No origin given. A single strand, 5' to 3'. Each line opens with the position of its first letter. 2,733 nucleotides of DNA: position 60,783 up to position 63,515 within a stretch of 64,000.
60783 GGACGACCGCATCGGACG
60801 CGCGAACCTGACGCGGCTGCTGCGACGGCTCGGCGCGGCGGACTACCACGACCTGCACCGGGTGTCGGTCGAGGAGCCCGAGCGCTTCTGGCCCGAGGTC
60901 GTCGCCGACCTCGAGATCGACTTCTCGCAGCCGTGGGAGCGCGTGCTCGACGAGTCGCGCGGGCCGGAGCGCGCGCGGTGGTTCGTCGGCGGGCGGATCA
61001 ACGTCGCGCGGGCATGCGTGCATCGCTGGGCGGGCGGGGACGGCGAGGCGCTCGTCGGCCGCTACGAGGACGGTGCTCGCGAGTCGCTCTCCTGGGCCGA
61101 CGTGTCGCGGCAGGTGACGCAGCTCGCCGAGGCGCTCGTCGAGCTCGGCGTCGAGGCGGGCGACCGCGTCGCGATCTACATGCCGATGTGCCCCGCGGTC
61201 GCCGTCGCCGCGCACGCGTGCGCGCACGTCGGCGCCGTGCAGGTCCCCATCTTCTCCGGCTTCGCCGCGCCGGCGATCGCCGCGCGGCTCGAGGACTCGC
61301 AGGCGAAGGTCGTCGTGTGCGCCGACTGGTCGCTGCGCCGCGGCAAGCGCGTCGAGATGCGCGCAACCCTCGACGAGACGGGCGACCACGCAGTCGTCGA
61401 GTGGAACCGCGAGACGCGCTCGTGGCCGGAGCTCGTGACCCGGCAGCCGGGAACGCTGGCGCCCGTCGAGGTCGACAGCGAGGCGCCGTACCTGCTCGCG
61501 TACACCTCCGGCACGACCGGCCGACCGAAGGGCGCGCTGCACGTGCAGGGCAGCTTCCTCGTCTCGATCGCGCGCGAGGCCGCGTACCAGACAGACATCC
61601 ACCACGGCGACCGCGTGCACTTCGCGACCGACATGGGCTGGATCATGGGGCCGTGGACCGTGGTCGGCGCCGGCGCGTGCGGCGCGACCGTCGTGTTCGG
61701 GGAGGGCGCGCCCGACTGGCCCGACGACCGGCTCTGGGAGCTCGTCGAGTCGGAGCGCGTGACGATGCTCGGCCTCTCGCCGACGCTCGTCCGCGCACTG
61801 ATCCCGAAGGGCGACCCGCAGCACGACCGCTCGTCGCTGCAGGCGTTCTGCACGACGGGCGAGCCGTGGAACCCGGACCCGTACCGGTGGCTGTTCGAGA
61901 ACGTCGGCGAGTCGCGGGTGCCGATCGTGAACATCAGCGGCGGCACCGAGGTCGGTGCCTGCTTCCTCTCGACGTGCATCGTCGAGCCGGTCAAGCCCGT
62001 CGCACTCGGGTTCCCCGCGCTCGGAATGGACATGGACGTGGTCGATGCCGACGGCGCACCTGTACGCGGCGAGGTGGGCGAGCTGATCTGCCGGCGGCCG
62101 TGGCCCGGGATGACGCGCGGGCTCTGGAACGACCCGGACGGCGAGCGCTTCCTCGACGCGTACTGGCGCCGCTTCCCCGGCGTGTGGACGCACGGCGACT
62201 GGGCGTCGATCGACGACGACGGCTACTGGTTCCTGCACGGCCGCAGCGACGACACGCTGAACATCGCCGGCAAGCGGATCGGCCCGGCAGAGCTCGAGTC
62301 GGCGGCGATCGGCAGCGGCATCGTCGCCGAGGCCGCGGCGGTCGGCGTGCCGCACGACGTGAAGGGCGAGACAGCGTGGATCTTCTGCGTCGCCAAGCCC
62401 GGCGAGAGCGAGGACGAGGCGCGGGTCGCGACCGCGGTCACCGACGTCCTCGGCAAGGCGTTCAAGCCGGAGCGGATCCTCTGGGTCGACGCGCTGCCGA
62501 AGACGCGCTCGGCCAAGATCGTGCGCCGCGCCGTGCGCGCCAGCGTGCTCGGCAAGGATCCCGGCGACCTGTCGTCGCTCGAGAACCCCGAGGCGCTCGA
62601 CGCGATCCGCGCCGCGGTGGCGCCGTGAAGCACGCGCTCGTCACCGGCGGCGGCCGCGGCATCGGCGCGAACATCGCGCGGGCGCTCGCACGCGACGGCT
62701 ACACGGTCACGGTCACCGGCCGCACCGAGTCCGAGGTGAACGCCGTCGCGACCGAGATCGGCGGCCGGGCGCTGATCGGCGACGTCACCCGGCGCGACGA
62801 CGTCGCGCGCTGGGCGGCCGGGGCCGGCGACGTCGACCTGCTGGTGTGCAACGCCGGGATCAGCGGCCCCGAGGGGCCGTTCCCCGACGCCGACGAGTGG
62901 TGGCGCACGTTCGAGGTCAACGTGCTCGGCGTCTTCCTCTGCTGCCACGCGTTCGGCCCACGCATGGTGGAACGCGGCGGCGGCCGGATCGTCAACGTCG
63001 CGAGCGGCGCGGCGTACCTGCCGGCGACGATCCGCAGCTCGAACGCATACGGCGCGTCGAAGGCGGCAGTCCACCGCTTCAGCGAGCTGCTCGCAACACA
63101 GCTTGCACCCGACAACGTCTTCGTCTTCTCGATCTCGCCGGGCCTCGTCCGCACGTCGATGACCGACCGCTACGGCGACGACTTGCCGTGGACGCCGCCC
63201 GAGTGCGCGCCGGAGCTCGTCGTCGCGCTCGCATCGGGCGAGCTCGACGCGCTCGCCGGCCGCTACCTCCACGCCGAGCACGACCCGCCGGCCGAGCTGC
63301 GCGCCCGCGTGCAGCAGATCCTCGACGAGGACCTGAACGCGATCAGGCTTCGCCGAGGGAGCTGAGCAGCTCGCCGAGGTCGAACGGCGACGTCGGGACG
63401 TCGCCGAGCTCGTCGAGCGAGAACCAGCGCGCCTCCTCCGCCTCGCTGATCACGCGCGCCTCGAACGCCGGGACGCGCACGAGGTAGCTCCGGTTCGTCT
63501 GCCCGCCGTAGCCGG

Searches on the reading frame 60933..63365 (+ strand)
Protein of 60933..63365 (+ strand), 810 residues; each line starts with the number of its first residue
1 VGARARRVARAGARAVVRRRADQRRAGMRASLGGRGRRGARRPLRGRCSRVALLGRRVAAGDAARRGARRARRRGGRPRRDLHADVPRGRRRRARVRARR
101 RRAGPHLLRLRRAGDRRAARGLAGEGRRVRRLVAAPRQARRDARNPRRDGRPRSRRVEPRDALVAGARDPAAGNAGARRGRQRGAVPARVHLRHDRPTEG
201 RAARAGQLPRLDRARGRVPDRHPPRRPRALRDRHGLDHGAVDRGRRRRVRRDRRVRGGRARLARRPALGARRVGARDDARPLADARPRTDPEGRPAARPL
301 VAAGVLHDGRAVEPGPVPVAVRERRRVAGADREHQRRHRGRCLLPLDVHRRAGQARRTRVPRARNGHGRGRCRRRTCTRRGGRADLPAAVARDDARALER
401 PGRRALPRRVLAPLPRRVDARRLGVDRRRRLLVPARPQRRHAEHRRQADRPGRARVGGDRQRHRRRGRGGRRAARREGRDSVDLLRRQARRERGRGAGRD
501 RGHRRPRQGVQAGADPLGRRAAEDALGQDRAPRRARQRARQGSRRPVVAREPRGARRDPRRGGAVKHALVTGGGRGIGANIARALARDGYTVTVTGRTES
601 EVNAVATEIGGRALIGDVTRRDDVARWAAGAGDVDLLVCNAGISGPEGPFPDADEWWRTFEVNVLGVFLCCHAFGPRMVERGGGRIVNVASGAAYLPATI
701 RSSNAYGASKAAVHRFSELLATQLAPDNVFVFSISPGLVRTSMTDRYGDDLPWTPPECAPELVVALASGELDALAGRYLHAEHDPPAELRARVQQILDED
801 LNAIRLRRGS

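Call 50: search_protein_families(library=pfam, proteins=[window:60933-63365:+], max_evalue=0.0001)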
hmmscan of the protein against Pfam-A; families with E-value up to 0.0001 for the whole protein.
window:60933-63365:+ (810 aa): 3 families
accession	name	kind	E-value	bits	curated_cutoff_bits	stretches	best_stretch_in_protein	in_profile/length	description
PF00106.31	adh_short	-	3.9e-45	154.2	26.6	1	566-749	1-192/195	short chain dehydrogenase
PF13561.12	adh_short_C2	-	7.7e-34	117.7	27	1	575-748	6-185/236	Enoyl-(Acyl carrier protein) reductase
PF01370.27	Epimerase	-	1.5e-08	34.8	20.9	1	568-717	1-153/240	NAD dependent epimerase/dehydratase family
